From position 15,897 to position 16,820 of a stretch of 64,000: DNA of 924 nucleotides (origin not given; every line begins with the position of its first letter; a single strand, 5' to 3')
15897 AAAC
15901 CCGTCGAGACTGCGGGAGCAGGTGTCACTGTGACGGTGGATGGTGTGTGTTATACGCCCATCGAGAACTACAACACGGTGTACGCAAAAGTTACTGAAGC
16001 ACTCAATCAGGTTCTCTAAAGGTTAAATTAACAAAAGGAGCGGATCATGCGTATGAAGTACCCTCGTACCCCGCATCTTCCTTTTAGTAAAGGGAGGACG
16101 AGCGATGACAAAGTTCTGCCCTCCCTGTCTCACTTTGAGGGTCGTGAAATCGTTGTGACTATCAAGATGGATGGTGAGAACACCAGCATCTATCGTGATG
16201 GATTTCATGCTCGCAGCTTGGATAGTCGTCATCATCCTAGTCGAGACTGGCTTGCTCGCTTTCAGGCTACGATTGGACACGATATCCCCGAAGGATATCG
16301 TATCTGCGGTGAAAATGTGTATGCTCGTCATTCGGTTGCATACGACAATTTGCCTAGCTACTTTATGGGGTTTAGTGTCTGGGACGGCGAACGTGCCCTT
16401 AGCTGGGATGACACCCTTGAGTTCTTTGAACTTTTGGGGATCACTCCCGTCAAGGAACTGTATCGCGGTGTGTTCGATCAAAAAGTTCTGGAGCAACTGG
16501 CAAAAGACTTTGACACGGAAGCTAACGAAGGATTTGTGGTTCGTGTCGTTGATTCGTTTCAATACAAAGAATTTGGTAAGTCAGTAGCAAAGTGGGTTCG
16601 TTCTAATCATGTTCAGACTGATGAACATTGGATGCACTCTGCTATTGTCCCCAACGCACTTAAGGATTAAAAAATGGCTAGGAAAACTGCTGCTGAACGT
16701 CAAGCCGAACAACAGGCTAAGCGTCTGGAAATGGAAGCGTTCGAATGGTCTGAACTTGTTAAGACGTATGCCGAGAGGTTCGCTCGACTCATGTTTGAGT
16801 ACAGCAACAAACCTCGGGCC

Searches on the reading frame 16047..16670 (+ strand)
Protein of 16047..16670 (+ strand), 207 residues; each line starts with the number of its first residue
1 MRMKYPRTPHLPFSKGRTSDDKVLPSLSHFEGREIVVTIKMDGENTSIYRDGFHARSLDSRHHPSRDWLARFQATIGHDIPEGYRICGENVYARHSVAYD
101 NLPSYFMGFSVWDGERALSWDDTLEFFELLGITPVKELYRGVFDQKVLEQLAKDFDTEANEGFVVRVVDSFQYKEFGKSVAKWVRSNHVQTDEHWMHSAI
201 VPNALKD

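Call 3: search_protein_families(library=pfam, proteins=[window:16047-16670:+], max_evalue=0.01)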
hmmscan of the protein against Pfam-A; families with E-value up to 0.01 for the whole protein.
window:16047-16670:+ (207 aa): 1 family
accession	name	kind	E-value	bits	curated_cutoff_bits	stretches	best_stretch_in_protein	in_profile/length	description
PF09414.15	RNA_ligase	-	1.4e-32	113.6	27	1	33-184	1-171/171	RNA ligase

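Call 4: search_protein_families(library=phrogs, proteins=[window:16047-16670:+], max_evalue=0.001)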
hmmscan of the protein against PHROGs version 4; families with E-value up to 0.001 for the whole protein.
window:16047-16670:+ (207 aa): 3 families
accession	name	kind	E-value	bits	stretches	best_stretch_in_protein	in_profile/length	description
phrog_34045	-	unknown function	4.5e-81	272.6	1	2-205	6-210/219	-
phrog_24030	-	DNA, RNA and nucleotide metabolism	6.2e-74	250.3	1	3-206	134-341/342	RNA ligase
phrog_548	-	DNA, RNA and nucleotide metabolism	0.00027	21.2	0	25-167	23-212/341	RNA ligase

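Call 14: search_protein_families(library=ncbifam, proteins=[window:16047-16670:+], max_evalue=0.01)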
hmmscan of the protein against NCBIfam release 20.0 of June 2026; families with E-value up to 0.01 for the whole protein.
window:16047-16670:+ (207 aa): 0 families

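Call 20: search_solved_structures(query=window:16047-16670:+, max_evalue=1, show_alignments=2)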
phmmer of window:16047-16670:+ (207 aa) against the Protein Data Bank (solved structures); distinct sequences matched with E-value up to 1: 8.
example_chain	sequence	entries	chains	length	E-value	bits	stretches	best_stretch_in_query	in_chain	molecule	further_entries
3h0x_A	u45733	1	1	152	0.1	15.2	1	96-136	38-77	78 kDa glucose-regulated protein homolog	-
6vt9_A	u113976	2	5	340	0.37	13.3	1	22-67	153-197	RNA ligase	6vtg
6vt5_A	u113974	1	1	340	0.4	13.2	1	22-67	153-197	RNA Ligase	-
5cot_A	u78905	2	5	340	0.41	13.2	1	22-67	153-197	Naegleria gruberi RNA ligase | RNA ligase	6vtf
6vt4_A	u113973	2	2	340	0.41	13.2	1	21-67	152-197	RNA Ligase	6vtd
6vt3_A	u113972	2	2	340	0.41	13.1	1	22-67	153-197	RNA Ligase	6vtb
6vt8_A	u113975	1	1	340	0.44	13.1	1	22-67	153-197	RNA Ligase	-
1ckr_A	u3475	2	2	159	0.63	12.5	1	100-172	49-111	HEAT SHOCK SUBSTRATE BINDING DOMAIN OF HSC-70 | PROTEIN (HEAT SHOCK COGNATE 70 KD PROTEIN 1)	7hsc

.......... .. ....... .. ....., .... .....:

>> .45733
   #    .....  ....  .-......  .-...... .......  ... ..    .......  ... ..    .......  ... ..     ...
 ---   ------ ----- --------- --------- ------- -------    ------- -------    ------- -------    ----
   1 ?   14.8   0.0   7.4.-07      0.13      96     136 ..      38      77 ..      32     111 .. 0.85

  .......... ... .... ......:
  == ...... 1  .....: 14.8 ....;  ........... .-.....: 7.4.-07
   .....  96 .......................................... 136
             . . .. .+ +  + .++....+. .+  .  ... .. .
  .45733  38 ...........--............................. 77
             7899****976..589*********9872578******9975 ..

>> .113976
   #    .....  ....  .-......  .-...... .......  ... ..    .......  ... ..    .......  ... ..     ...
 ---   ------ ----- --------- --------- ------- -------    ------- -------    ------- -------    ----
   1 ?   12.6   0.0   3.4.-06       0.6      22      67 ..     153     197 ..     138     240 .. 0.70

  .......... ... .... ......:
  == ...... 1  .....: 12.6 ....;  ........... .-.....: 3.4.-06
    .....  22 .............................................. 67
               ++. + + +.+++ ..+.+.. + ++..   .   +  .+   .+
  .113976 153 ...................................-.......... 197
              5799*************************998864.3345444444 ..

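Call 22: search_dna_similar(query=window:16047-16670:+, collection=phages, mode=protein, max_rows=20)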
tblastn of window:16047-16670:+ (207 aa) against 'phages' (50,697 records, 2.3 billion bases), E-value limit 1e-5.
Records with a match: 33; places in all: 39; records where one place covers at least 80% of the query: 27.
Best place of each record, by identity: <60% 33.
By first word of the organism name: Caulobacter 8; uncultured 8; Prevotella 6; Acinetobacter 2; Agrobacterium 2; Halogranum 2; Xanthomonas 1; Ralstonia 1; Bertelyvirus 1; Salicola 1; and 1 more.
By host as written in the record: Caulobacter vibrioides CB15 9; - 8; Prevotella sp. 6; Acinetobacter baumannii DSM 30007 2; Agrobacterium tumefaciens C58 2; Halogranum sp. SS5-1 2; Xanthomonas citri 1; Ralstonia solanacearum 1; and 2 more.
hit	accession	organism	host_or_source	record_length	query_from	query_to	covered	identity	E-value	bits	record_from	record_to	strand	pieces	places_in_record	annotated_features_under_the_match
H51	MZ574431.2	Caulobacter phage J4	Caulobacter vibrioides CB15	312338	3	201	96%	56.9%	2e-69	234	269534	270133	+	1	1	hypothetical protein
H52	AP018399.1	Xanthomonas phage XacN1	Xanthomonas citri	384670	2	206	99%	54.1%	3e-69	234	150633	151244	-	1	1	2'-5' RNA ligase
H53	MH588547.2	Caulobacter phage CcrSC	Caulobacter vibrioides CB15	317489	3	201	96%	55.0%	4e-69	233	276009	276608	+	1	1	hypothetical protein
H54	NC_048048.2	Caulobacter phage CcrSC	Caulobacter vibrioides CB15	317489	3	201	96%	55.0%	4e-69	233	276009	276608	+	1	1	RNA ligase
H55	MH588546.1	Caulobacter phage CcrBL9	Caulobacter vibrioides CB15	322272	3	201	96%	54.5%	8e-69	233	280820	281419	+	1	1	hypothetical protein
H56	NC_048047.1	Caulobacter phage CcrBL9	Caulobacter vibrioides CB15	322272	3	201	96%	54.5%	8e-69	233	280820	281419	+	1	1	RNA ligase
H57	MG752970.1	Ralstonia phage RsoM2USA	Ralstonia solanacearum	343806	3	205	98%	53.2%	3e-70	237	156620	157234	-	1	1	hypothetical protein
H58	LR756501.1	uncultured phage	metagenomic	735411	1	206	100%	51.7%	2e-67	229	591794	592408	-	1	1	record has no annotation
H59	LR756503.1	uncultured phage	metagenomic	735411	1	206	100%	51.7%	2e-67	229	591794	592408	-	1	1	record has no annotation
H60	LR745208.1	uncultured phage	metagenomic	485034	2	206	99%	51.7%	5e-67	228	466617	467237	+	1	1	record has no annotation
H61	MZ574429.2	Caulobacter phage C1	Caulobacter vibrioides CB15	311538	3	201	96%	53.0%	1e-67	229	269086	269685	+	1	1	hypothetical protein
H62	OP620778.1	Bertelyvirus sp.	Caulobacter vibrioides CB15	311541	3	201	96%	53.0%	1e-67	229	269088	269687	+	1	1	hypothetical protein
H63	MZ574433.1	Caulobacter phage RB23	Caulobacter vibrioides CB15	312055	3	201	96%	53.0%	1e-67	229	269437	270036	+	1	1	hypothetical protein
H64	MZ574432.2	Caulobacter phage BL47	Caulobacter vibrioides CB15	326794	3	201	96%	53.0%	1e-67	229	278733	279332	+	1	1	hypothetical protein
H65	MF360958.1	Salicola phage SCTP-2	Salicola sp. PV4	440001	3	206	99%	51.2%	5e-65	222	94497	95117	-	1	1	101: hypothetical protein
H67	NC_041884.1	Acinetobacter phage vB_AbaM_ME3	Acinetobacter baumannii DSM 30007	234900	4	206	98%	49.0%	1e-54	192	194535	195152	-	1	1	RNA ligase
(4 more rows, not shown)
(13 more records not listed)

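Call 24: find_homologous_proteins(query=window:16047-16670:+, max_evalue=0.00001)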
Query window:16047-16670:+ (207 aa): 5777 proteins with E <= 0.00001 among 5821 candidates; the best 120 are listed.
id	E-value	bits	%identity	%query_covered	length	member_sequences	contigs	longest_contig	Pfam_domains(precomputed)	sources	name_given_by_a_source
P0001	3.7e-124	430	86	99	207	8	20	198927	PF09414.16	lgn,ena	-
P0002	6.6e-116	403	82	99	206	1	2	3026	PF09414.16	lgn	-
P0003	3.4e-115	401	81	99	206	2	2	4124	PF09414.16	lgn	-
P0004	4.8e-113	394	78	98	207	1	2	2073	PF09414.16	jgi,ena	-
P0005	2.9e-103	362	73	99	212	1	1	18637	PF09414.16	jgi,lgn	jgi:hypothetical protein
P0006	3.5e-102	358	72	100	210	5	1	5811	PF09414.16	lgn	-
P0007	5.5e-102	358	71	100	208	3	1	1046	PF09414.16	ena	-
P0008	7.8e-102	357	72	100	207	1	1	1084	PF09414.16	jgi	-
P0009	2.0e-101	356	70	98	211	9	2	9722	PF09414.16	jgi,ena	jgi:hypothetical protein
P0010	8.8e-100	350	72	99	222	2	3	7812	PF09414.16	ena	-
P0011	4.7e-99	348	72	99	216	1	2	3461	PF09414.16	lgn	-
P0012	5.8e-99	348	70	99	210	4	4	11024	PF09414.16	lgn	-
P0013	1.4e-98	346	73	99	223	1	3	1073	PF09414.16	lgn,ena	-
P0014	1.7e-98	346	69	99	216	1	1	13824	PF09414.16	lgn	-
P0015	4.8e-98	345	72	99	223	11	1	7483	PF09414.16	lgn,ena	-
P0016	8.8e-98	344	69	99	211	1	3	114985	PF09414.16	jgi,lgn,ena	-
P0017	9.5e-98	344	68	99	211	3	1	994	PF09414.16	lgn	-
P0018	8.3e-97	341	69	99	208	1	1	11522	PF09414.16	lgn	-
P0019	1.4e-96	340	69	99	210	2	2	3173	PF09414.16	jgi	jgi:hypothetical protein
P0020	3.7e-96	338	69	99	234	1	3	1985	PF09414.16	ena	-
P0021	3.9e-96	338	71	99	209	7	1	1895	PF09414.16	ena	-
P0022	4.0e-96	338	71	100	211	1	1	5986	PF09414.16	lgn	-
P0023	1.1e-95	337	69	99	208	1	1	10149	PF09414.16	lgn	-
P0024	1.4e-95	337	70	99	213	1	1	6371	PF09414.16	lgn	-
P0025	1.5e-95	337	69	99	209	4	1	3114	PF09414.16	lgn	-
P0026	1.6e-95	336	69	98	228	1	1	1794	PF09414.16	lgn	-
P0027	1.7e-95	336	70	98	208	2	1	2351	PF09414.16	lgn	-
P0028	1.7e-95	336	70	100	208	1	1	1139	PF09414.16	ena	-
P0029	1.8e-95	336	67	99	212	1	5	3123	PF09414.16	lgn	-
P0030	2.0e-95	336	68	99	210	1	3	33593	PF09414.16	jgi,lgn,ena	jgi:hypothetical protein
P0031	4.6e-95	335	69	100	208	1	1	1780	PF09414.16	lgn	-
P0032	7.4e-95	334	69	100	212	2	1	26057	PF09414.16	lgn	-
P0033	1.1e-94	334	69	100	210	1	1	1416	PF09414.16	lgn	-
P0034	2.1e-94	333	68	99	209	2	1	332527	PF09414.16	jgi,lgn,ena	-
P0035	2.2e-94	333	69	99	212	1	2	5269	PF09414.16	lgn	-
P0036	2.3e-94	333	70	98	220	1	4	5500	PF09414.16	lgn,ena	-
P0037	3.1e-94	332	68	99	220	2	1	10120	PF09414.16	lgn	-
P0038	3.5e-94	332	69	99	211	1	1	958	PF09414.16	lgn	-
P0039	3.8e-94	332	68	100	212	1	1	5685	PF09414.16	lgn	-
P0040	4.6e-94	332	67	99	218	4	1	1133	PF09414.16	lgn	-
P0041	8.3e-94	331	68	99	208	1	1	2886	PF09414.16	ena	-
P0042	1.1e-93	330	67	98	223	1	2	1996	PF09414.16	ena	-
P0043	1.2e-93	330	68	99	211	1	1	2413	PF09414.16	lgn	-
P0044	1.3e-93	330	70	98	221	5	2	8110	PF09414.16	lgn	-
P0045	1.8e-93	330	67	100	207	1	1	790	PF09414.16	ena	-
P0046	2.2e-93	329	68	100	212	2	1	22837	PF09414.16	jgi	jgi:hypothetical protein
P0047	2.6e-93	329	69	100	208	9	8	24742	PF09414.16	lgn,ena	-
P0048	3.5e-93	329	68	99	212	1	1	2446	PF09414.16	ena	-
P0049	4.5e-93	328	68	98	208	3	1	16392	PF09414.16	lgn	-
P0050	4.5e-93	328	69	100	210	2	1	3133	PF09414.16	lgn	-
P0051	5.0e-93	328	68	98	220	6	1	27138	PF09414.16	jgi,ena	-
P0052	5.4e-93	328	66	100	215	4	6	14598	PF09414.16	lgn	-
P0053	6.5e-93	328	66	100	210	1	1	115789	PF09414.16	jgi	jgi:hypothetical protein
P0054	6.7e-93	328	65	99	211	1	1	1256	PF09414.16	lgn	-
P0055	1.0e-92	327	66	100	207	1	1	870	PF09414.16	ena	-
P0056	1.2e-92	327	68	99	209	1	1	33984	PF09414.16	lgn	-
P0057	3.0e-92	326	68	100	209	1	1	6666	PF09414.16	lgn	-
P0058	3.8e-92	325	65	99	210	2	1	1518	PF09414.16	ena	-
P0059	4.2e-92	325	67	99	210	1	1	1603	PF09414.16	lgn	-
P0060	4.3e-92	325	66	99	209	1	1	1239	PF09414.16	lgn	-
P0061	6.5e-92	325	66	98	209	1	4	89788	PF09414.16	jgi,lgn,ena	-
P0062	7.4e-92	324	64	100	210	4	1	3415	PF09414.16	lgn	-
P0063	1.4e-91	324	66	100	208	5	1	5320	PF09414.16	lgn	-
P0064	1.9e-91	323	65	99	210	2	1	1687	PF09414.16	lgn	-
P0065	2.0e-91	323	70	95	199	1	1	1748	PF09414.16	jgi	jgi:hypothetical protein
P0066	2.1e-91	323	67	99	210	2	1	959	PF09414.16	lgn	-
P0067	2.1e-91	323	67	99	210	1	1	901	PF09414.16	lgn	-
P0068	2.7e-91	323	66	99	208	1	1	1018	PF09414.16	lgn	-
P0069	2.8e-91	323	67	100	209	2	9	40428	PF09414.16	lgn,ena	-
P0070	4.4e-91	322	66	99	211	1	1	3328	PF09414.16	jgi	jgi:hypothetical protein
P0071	4.8e-91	322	65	100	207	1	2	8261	PF09414.16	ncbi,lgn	-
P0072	6.4e-91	321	67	99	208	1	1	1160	PF09414.16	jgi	-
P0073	9.7e-91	321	65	100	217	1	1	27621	PF09414.16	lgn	-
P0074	9.9e-91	321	65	99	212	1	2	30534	PF09414.16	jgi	jgi:hypothetical protein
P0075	1.3e-90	320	64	99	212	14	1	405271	PF09414.16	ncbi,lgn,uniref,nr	ncbi:RNA ligase family protein [Burkholderia ambifaria]|uniref:RNA ligase family protein n=1 Tax=Bur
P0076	1.4e-90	320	66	99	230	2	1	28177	PF09414.16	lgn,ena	-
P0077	1.4e-90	320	64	99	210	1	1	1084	PF09414.16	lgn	-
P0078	1.5e-90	320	68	99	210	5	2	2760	PF09414.16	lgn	-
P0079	2.9e-90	319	65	99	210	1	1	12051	PF09414.16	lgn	-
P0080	4.2e-90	319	65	99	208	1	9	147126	PF09414.16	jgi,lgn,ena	-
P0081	4.6e-90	319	67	100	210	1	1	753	PF09414.16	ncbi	-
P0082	5.1e-90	318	67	99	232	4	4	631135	PF09414.16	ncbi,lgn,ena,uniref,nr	ncbi:RNA ligase family protein [Burkholderia multivorans]|uniref:RNA ligase family protein n=1 Tax=B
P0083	5.8e-90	318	64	100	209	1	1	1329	PF09414.16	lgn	-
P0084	6.1e-90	318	72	92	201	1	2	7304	PF09414.16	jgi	jgi:hypothetical protein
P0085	6.9e-90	318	65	99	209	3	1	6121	PF09414.16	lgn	-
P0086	1.0e-89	317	67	99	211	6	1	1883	PF09414.16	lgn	-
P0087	1.7e-89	317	65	99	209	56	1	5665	PF09414.16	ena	-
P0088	1.7e-89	317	65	99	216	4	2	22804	PF09414.16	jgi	jgi:hypothetical protein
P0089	2.4e-89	316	68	100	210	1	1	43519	PF09414.16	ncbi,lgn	-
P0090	2.7e-89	316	64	100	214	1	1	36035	PF09414.16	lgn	-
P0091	3.1e-89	316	64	100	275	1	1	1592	PF09414.16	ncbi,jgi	jgi:hypothetical protein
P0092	3.3e-89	316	63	99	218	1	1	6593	PF09414.16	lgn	-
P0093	3.8e-89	316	63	100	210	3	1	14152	PF09414.16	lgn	-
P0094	4.0e-89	316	65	99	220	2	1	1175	PF09414.16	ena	-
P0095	4.1e-89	315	65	99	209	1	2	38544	PF09414.16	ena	-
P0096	6.5e-89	315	62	100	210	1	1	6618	PF09414.16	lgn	-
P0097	6.8e-89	315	63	100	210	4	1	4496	PF09414.16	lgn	-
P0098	6.8e-89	315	66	98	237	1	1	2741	PF09414.16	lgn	-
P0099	9.0e-89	314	65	100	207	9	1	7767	PF09414.16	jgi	jgi:hypothetical protein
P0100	1.2e-88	314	63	99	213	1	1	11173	PF09414.16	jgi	jgi:hypothetical protein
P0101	1.3e-88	314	65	99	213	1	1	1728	PF09414.16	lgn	-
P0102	1.4e-88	314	63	100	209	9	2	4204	PF09414.16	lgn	-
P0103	2.0e-88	313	62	100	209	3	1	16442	PF09414.16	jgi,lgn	-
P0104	2.0e-88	313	64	99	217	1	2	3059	PF09414.16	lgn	-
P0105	3.0e-88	313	63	98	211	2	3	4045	PF09414.16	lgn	-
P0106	3.7e-88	312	65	99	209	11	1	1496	PF09414.16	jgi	jgi:hypothetical protein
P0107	4.0e-88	312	64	99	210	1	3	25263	PF09414.16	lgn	-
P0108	5.0e-88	312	65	99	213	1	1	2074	PF09414.16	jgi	jgi:hypothetical protein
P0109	5.5e-88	312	64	100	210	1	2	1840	PF09414.16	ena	-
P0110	5.7e-88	312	64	100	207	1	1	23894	PF09414.16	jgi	jgi:ATP-dependent RNA circularization protein (DNA/RNA ligase family)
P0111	7.7e-88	311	64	100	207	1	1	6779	PF09414.16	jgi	jgi:hypothetical protein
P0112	1.3e-87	311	63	100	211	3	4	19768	PF09414.16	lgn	-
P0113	2.3e-87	310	63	100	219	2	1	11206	PF09414.16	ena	-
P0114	3.1e-87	309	64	99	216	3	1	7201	PF09414.16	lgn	-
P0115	3.4e-87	309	65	99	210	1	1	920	PF09414.16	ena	-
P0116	4.6e-87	309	63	99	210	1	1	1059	PF09414.16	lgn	-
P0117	5.0e-87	309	65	99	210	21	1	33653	PF09414.16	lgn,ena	-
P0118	5.1e-87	309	66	99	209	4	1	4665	PF09414.16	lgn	-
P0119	5.5e-87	309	66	99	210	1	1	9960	PF09414.16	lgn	-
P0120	5.7e-87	308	65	99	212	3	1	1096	PF09414.16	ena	-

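Call 25: find_encoding_contigs(protein=P0001, flank=10000, max_places=4)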
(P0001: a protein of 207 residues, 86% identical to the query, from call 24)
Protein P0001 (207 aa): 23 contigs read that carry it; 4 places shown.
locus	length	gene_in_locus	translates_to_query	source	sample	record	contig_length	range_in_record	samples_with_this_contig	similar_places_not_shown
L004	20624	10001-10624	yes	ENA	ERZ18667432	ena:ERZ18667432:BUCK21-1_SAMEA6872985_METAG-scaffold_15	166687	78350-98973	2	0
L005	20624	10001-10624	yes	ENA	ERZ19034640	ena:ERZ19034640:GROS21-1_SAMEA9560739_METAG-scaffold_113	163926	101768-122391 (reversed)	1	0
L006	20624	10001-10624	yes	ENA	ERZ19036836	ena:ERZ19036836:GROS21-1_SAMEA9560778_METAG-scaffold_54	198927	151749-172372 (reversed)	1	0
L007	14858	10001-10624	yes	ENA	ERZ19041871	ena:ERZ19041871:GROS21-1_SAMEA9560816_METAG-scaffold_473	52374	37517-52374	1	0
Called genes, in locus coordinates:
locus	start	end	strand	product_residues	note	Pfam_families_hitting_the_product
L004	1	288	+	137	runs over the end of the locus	-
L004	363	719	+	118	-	-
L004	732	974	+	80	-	-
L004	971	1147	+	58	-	-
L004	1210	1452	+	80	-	-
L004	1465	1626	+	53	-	-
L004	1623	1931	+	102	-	-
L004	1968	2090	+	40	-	-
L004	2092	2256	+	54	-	-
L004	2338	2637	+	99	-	-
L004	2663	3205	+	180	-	-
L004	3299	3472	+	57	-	-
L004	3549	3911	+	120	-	PF26948:DUF8296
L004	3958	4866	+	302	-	-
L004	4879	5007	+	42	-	-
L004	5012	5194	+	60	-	-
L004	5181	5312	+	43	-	-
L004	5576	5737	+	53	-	-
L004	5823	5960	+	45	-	-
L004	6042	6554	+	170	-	-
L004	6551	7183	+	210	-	-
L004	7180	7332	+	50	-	-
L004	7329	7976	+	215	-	-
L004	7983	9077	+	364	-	-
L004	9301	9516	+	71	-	-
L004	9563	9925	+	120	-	-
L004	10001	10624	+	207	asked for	PF09414:RNA_ligase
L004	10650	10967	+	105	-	-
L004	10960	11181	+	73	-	-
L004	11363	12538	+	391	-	PF00004:AAA (faint), PF07728:AAA_5, PF08406:CbbQ_C (weak)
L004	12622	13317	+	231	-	PF07460:NUMOD3 (faint)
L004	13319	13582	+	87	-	-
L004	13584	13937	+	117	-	-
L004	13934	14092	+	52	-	-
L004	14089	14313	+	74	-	-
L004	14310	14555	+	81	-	-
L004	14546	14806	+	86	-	-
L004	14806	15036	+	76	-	-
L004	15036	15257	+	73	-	-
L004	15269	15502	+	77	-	-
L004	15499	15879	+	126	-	-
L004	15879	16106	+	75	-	-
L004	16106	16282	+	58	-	-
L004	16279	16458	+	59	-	-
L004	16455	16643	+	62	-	-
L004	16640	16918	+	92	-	-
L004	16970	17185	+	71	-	-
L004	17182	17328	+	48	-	-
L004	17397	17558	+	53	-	-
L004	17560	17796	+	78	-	-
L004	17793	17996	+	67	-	-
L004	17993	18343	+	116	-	-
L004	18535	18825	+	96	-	-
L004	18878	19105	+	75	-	-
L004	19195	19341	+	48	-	-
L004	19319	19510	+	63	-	-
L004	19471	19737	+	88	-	-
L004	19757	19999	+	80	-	-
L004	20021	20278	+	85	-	-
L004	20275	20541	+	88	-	-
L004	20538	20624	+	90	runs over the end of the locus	-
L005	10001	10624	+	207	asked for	PF09414:RNA_ligase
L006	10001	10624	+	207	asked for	PF09414:RNA_ligase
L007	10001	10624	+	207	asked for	PF09414:RNA_ligase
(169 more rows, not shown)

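Call 26: find_encoding_contigs(protein=P0075, flank=6000, max_places=3)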
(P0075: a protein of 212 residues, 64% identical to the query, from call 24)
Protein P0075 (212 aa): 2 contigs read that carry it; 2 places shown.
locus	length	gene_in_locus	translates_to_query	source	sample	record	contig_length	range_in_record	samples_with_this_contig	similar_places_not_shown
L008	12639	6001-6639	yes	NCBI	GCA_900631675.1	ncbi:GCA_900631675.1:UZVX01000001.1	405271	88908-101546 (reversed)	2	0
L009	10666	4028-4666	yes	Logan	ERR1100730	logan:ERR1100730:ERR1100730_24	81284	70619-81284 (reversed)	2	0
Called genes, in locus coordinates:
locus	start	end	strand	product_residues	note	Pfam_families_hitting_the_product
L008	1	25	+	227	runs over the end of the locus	PF00072:Response_reg, PF00196:GerE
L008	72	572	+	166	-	-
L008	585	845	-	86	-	-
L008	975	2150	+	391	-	PF05496:RuvB_N, PF00004:AAA, PF07728:AAA_5, PF17864:AAA_lid_4, PF05491:WHD_RuvB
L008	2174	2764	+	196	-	-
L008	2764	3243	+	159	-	-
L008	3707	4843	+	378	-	PF17989:ALP_N, PF21522:MreB-like_C (weak)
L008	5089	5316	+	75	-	-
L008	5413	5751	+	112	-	-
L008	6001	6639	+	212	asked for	PF09414:RNA_ligase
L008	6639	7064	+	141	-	-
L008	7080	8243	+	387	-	PF01966:HD (weak), PF13671:AAA_33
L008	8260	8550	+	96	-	-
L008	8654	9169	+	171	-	-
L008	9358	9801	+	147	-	-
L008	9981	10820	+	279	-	-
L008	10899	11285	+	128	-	-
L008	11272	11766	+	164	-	-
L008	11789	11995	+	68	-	-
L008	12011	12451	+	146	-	-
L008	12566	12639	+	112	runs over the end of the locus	-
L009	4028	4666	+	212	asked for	PF09414:RNA_ligase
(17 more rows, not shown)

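Call 55: search_protein_families(library=pfam, proteins=[L008:6639-7064:+, L008:7080-8243:+, L004:10650-10967:+], max_evalue=0.01)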
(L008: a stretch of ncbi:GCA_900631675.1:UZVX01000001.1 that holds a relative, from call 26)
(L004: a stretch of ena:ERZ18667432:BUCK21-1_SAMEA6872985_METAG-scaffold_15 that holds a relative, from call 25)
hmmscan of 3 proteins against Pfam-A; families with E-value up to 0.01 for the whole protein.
L008:6639-7064:+ (141 aa): 0 families

L008:7080-8243:+ (387 aa): 3 families
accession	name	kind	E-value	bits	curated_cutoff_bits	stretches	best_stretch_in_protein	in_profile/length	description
PF13671.12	AAA_33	-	5.6e-18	66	27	1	247-374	1-143/143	AAA domain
PF01966.28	HD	-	2.2e-07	31.6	22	1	49-141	3-90/116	HD domain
PF08433.16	KTI12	-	0.00077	19.5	22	0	333-376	97-142/271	Chromatin associated protein KTI12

L004:10650-10967:+ (105 aa): 1 family
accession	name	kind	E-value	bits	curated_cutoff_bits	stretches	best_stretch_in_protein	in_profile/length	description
PF06234.18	TmoB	-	0.0094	16.6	25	0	25-61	3-38/78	Toluene-4-monooxygenase system protein B (TmoB)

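Call 58: find_related_loci(query=A3, collection=genome_contigs, flank=6000)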
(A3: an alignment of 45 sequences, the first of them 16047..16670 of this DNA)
Query A3 (207 aa) in genome_contigs; peptide patterns used: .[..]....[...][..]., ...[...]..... (x = any residue, [..] = any of these).
600 stretches matched a pattern (row limit reached: there are more); 563 encode a relative of the query (tblastn E <= 1e-3); the best 80 are kept; 80 distinct loci.
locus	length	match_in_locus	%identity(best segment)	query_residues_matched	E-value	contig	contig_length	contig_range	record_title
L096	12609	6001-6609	62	2-205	1e-85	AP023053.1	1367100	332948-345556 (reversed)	Thaumasiovibrio occultus C4II189 DNA, chromosome 2 complete genome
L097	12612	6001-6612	59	4-207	1e-84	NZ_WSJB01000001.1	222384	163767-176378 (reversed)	Bordetella sp. 02P26C-1 NODE_1_length_222282_cov_29.018354, whole genome shotgun sequence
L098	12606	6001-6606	61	3-205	4e-82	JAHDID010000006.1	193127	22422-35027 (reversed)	MAG: Verrucomicrobia bacterium isolate MAG-85 RZ_160, whole genome shotgun sequence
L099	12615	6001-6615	61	2-207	6e-82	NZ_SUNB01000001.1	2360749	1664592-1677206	Pleionea sediminis strain S1-5-21 NODE_1_length_2360749_cov_59.598, whole genome shotgun sequence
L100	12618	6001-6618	58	1-207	3e-82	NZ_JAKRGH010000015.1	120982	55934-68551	Vibrio sp. Of7-15 scaffold_14, whole genome shotgun sequence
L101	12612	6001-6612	59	1-205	1e-81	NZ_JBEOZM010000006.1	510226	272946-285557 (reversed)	Streptomyces sp900105755 strain NPDC001694 NPDC001694_10_B1.ctg-0006, whole genome shotgun sequence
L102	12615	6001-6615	57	2-207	1e-81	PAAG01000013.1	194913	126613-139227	MAG: Verrucomicrobiales bacterium isolate NAT23 MHASMcontig_870741, whole genome shotgun sequence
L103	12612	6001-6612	59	1-205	3e-81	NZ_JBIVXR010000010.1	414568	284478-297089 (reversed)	Streptomyces sp. NPDC090493 NPDC090493_412_F12.ctg-0010, whole genome shotgun sequence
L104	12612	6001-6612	60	1-205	2e-81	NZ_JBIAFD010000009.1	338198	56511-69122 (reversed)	Streptomyces sp. NPDC007264 NPDC007264_71_D10.ctg-0009, whole genome shotgun sequence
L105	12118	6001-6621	60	2-207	4e-81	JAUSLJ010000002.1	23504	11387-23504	MAG: Agitococcus sp. isolate E19_concoct.bin.145 E19_k141_197849, whole genome shotgun sequence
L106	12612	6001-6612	59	1-205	5e-81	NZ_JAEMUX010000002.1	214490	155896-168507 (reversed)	Streptomyces adelaidensis strain CAP261 2, whole genome shotgun sequence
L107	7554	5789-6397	59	2-205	8e-81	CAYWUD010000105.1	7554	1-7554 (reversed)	MAG TPA_asm: uncultured Pseudomonadales bacterium isolate SRP324684_co1_35 genome assembly, contig: NODE_2091_length_755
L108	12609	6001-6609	60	3-206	9e-81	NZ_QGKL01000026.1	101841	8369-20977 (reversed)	Leucothrix arctica strain IMCC9719 IMCC9719_contig26, whole genome shotgun sequence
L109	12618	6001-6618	60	1-207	2e-80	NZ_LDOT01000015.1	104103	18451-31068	Photobacterium aquae strain CGMCC 1.12159 contig0015, whole genome shotgun sequence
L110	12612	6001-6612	59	1-205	3e-80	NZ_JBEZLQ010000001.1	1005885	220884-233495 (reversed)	Streptomyces sp. NPDC048277 NPDC048277_31_C6.ctg-0001, whole genome shotgun sequence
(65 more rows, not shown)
